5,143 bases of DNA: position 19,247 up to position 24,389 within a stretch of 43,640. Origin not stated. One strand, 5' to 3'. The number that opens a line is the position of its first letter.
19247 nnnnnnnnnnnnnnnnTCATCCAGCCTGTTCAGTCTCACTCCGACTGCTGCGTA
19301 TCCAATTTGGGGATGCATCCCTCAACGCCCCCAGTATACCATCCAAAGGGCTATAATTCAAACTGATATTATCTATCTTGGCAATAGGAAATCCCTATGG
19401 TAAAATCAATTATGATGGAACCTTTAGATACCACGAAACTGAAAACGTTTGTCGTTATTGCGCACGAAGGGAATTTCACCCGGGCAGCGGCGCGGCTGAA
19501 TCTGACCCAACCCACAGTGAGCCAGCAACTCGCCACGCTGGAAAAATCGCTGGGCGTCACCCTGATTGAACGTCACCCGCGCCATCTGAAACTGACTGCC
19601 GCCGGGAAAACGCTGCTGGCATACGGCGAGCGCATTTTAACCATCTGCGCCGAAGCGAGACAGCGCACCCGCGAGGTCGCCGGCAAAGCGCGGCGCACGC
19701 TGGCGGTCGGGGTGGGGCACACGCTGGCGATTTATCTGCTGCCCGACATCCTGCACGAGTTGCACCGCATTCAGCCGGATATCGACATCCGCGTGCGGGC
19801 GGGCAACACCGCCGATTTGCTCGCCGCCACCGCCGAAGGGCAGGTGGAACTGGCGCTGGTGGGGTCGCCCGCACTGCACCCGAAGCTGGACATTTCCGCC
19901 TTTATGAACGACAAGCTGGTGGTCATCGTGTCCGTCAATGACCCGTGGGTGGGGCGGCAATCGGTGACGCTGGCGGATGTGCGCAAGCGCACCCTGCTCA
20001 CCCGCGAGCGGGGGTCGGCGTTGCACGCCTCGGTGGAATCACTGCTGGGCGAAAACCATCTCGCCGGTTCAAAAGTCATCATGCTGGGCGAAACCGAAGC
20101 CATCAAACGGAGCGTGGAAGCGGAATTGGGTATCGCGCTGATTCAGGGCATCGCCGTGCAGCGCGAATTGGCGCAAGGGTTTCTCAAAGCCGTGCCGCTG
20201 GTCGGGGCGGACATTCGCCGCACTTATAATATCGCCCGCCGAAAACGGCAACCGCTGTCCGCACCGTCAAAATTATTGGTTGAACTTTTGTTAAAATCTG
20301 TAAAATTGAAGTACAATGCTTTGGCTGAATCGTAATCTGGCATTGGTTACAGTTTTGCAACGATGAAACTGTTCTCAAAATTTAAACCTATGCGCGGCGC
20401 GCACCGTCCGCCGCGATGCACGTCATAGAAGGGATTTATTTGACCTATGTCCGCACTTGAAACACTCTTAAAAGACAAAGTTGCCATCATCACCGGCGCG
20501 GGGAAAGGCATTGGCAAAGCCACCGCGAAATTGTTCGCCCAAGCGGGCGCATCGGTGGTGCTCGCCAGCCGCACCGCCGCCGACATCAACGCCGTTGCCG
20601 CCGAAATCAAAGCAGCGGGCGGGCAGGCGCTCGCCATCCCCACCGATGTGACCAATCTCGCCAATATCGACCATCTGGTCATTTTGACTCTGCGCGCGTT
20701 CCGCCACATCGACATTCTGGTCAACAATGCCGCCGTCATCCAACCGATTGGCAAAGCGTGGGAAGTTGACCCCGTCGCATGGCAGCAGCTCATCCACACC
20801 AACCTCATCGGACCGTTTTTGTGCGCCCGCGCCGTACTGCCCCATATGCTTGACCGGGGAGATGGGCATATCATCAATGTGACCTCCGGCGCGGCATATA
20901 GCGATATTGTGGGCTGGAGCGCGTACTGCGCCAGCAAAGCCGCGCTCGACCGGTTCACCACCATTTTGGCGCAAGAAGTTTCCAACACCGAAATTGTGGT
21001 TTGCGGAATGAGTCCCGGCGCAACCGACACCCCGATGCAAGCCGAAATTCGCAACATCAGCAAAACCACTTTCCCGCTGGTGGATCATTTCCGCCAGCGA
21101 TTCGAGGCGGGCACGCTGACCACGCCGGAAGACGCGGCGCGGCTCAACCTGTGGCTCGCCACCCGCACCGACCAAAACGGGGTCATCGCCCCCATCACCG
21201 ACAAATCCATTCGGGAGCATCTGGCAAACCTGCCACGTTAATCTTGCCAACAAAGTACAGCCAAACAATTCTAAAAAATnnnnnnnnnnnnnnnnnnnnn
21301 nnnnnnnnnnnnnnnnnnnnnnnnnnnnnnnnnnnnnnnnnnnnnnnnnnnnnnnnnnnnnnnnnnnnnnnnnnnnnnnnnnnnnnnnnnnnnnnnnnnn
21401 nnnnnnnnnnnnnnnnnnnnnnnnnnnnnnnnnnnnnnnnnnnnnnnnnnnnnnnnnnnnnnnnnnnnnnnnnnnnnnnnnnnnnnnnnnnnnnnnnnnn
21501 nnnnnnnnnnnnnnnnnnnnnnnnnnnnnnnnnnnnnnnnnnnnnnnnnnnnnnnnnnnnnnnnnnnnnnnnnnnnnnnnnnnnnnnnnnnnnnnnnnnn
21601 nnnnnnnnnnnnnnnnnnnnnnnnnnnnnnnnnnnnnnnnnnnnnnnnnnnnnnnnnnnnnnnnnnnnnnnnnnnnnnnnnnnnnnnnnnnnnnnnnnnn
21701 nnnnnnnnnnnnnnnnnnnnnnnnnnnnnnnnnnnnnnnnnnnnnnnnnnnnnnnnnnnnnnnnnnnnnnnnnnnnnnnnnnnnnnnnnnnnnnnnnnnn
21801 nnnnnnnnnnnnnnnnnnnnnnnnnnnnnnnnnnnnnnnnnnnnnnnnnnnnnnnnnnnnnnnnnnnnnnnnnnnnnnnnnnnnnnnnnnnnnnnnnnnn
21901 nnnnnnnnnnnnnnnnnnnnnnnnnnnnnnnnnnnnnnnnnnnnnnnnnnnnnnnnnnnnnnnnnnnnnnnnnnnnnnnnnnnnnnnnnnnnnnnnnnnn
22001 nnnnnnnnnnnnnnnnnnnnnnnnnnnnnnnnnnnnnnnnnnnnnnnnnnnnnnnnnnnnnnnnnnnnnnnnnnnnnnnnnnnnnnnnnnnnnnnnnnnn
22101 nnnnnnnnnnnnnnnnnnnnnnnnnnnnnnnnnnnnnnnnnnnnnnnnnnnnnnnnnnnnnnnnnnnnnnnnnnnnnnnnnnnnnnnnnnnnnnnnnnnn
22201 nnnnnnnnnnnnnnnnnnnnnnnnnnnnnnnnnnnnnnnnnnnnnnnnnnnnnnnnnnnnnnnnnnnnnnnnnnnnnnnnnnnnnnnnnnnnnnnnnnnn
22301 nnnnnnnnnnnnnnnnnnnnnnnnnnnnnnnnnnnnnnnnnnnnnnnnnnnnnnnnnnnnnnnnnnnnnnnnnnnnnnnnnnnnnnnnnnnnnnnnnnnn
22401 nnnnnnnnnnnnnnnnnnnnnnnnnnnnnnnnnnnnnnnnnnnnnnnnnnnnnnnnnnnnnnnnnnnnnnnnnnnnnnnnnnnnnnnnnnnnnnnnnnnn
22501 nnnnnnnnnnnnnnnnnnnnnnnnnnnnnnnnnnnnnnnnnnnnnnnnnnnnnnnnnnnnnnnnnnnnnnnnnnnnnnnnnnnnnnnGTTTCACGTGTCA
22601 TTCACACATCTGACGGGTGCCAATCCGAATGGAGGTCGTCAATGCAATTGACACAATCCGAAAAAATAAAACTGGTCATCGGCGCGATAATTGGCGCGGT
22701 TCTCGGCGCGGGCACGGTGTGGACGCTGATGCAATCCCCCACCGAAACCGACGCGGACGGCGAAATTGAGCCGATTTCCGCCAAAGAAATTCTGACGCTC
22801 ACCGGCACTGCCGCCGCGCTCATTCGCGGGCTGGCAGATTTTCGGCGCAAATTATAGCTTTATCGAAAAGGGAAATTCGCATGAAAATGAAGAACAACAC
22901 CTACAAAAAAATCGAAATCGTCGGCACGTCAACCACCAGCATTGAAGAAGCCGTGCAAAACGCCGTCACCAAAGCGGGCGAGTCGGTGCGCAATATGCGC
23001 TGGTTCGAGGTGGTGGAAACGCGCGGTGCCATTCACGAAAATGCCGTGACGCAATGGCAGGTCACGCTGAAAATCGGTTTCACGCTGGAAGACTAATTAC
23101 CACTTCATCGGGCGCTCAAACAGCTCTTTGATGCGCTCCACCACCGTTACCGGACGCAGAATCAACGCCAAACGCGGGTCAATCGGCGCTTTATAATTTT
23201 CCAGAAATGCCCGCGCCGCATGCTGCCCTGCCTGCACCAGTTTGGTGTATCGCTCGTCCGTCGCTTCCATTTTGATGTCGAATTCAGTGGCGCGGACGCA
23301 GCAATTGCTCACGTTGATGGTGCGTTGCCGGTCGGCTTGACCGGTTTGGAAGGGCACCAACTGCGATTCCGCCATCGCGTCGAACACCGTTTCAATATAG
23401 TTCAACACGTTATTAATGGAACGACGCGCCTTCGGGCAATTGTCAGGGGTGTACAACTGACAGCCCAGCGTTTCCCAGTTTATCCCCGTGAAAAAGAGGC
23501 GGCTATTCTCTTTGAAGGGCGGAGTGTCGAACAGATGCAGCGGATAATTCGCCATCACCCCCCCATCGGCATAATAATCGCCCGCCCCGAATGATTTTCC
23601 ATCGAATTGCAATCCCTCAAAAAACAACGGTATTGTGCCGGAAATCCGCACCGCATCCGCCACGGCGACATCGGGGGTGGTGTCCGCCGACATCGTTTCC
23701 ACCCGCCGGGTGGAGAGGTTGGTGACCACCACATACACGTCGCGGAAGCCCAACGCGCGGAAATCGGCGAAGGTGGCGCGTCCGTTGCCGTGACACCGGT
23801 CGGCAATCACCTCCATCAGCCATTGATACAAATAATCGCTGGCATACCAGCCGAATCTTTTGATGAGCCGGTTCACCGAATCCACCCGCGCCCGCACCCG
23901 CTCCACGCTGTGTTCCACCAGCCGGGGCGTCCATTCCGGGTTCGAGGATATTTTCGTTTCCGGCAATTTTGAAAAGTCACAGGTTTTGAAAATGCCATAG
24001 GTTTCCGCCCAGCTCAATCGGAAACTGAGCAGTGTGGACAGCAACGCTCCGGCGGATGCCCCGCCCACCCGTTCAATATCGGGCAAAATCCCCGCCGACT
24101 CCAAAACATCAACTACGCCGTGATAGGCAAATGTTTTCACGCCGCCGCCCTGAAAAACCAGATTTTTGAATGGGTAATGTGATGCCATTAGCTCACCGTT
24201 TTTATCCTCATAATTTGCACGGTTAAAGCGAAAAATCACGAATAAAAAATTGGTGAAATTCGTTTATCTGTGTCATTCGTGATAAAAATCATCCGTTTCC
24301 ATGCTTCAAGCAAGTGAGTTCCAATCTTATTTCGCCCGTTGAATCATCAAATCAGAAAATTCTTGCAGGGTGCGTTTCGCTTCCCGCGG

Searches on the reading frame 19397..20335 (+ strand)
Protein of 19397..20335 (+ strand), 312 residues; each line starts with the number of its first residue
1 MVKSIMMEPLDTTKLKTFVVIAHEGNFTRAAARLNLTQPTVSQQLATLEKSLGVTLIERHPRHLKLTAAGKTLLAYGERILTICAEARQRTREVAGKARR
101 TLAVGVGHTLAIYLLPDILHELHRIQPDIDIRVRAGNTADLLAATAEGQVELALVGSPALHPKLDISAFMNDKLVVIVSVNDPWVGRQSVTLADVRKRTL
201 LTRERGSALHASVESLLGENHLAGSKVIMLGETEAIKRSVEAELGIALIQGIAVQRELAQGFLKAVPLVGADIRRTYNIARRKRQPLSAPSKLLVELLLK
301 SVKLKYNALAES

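Call 71: search_protein_families(library=pfam, proteins=[window:19397-20335:+], max_evalue=0.00001)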
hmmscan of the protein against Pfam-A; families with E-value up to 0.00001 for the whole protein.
window:19397-20335:+ (312 aa): 2 families
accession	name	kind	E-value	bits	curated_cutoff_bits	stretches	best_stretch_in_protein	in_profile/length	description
PF03466.25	LysR_substrate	-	5.2e-43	147.3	28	1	96-300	2-206/209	LysR substrate binding domain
PF00126.33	HTH_1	-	5.7e-23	81.1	26.6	1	14-71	3-60/60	Bacterial regulatory helix-turn-helix protein, lysR family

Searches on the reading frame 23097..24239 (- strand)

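Call 71: search_protein_families(library=pfam, proteins=[window:23097-24239:-], max_evalue=0.00001)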
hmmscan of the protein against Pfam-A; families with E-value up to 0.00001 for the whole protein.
window:23097-24239:- (380 aa): 1 family
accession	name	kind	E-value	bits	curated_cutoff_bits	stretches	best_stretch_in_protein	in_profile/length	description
PF01734.28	Patatin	-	1.1e-27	98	27.7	1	27-237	1-190/191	Patatin-like phospholipase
